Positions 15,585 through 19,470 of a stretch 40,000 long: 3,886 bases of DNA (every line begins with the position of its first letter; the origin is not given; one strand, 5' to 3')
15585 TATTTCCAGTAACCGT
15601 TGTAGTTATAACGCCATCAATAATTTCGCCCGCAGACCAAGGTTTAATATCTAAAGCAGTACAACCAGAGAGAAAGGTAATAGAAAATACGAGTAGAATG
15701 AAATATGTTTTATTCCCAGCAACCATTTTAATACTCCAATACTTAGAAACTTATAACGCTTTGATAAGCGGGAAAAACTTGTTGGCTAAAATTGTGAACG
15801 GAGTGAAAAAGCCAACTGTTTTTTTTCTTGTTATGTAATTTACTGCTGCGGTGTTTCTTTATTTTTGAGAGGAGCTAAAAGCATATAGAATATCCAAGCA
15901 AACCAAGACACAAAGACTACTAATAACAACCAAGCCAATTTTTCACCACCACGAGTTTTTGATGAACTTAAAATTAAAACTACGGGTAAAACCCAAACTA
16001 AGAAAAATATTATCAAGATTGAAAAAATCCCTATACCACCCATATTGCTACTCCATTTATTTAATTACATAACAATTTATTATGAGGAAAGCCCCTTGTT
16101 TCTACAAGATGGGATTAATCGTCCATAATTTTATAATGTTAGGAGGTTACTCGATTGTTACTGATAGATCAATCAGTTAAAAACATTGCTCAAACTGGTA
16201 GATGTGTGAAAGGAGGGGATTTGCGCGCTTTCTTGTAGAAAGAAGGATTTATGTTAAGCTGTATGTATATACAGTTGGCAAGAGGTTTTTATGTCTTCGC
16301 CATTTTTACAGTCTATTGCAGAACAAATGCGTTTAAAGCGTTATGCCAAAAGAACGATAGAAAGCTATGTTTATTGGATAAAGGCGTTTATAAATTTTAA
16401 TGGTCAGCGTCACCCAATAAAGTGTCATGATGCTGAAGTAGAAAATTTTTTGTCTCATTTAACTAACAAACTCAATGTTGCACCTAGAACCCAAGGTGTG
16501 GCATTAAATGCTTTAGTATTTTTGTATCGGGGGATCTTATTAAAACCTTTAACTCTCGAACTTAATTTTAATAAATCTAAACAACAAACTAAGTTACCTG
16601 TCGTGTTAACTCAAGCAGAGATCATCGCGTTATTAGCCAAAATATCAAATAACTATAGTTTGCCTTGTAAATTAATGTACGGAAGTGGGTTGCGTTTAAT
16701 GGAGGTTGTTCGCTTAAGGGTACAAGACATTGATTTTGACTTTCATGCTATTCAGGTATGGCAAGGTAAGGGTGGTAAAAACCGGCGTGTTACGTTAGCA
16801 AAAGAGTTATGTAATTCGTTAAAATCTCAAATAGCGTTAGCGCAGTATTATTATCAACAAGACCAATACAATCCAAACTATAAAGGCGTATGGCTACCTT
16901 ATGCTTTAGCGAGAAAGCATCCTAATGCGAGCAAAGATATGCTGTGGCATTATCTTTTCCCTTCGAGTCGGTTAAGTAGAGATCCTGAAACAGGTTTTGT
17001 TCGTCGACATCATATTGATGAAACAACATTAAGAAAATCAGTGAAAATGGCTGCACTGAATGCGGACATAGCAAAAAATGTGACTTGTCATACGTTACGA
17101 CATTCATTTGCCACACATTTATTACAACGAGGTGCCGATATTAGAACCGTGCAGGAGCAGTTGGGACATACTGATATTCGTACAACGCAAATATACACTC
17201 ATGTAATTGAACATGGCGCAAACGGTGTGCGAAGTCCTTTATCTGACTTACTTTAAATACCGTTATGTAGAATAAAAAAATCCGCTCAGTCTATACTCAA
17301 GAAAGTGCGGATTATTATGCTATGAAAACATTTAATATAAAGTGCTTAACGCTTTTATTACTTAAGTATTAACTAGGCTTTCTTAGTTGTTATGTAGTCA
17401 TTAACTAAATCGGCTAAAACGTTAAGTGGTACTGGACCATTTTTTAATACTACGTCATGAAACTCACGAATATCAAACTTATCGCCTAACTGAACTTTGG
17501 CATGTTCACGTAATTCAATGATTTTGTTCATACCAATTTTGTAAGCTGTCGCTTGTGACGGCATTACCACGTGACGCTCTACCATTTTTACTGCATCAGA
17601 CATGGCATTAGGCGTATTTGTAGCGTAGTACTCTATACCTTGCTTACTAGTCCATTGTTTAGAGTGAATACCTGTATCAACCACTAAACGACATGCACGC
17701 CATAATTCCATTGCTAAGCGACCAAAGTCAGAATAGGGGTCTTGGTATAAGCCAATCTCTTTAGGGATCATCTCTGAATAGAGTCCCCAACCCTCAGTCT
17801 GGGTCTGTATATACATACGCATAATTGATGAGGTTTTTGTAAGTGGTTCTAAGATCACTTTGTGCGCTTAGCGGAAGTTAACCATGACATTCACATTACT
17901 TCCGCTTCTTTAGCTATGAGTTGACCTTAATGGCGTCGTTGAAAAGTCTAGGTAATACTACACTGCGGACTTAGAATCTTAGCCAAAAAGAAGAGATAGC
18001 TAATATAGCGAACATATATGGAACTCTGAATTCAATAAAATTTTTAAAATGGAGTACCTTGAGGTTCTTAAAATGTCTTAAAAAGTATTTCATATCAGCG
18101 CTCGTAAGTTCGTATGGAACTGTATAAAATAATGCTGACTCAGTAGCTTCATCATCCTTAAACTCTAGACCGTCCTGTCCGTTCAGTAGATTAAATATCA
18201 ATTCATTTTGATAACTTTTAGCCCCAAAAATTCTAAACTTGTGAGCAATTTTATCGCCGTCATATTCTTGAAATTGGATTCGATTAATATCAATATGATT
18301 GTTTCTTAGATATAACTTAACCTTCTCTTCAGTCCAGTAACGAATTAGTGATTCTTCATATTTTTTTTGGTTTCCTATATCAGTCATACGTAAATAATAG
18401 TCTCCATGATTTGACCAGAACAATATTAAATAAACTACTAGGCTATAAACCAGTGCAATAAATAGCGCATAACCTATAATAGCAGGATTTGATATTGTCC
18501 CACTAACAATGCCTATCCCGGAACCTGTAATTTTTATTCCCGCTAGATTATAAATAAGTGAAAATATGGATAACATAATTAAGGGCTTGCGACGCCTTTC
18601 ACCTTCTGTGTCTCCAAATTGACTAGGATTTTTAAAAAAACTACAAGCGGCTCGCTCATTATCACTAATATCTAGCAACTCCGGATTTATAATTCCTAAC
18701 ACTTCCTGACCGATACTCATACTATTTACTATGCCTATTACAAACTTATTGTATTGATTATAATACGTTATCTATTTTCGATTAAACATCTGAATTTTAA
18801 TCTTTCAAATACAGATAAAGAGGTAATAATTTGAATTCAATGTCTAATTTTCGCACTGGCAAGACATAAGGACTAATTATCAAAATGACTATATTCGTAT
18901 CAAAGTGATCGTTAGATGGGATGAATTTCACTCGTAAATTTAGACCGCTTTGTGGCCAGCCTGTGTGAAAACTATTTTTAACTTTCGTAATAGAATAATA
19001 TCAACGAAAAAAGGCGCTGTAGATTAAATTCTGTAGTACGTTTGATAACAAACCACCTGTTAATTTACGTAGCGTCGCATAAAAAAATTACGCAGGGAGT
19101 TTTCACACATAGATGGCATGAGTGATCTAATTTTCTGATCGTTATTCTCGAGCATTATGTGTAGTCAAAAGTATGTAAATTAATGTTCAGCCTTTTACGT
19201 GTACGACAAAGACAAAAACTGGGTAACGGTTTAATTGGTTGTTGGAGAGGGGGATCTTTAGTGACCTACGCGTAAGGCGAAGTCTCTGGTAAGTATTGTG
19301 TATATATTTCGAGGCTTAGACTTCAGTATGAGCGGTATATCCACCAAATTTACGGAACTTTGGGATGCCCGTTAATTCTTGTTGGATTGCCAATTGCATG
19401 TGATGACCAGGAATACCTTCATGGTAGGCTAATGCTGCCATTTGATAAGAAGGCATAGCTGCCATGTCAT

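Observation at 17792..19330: DUF885 lipoprotein gene split by a 1.5-kb AT-rich, recombinase-less insertion with a 10-bp imperfect target duplication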

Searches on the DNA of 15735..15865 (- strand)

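Call 29: build_rna_model(alignment_id=A1)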
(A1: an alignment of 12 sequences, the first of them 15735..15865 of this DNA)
Model R1 built from alignment A1 (12 sequences, 156 columns); structure: RNAalifold consensus: no base pair, so sequence only.
model positions 130; base pairs 0; branch points 0; effective number of sequences 6.71; information 0.446 bits per position. No base pairs: searches with it score sequence only.

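Call 30: search_with_rna_model(model_id=R1, source=window, max_evalue=10, filters=off)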
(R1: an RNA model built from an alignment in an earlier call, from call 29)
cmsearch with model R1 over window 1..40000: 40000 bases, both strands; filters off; matches with E-value up to 10: 92.
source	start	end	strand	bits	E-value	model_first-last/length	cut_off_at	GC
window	14103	14224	-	83.1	4.3e-25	5-125/130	-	0.34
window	15358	15480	-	79.6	5.2e-24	5-126/130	-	0.33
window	14732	14854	-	77.1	3.1e-23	5-124/130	-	0.36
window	10595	10714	-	72.8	7.3e-22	7-126/130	-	0.36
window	15738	15863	-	71.1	2.4e-21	5-128/130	-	0.33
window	13181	13302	-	64.8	2.2e-19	5-127/130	-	0.36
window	9981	10101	-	63.8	4.4e-19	4-128/130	-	0.33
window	11181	11301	-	63.3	6.4e-19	4-125/130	-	0.37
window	9068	9192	-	60.1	6.5e-18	4-126/130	-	0.39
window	6440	6565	-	58.7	1.8e-17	4-125/130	-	0.38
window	8226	8352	-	50.3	7.3e-15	4-127/130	-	0.32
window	6122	6243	-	42.8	1.5e-12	7-127/130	-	0.39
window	9626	9693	-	23.6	1.6e-06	9-78/130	-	0.32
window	7363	7422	-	23.2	2.1e-06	17-78/130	-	0.23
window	13567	13611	-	19.2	3.7e-05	79-121/130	-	0.4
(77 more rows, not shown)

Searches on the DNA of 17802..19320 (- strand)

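Call 33: search_dna_similar(query=window:17802-19320:-, collection=plasmids, mode=distant, max_rows=10)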
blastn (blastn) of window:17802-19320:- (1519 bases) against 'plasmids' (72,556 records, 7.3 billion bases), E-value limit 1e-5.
No match.

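Call 34: search_dna_similar(query=window:17802-19320:-, collection=phages, mode=distant, max_rows=10)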
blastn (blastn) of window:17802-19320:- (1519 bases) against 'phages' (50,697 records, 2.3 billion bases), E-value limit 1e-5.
No match.
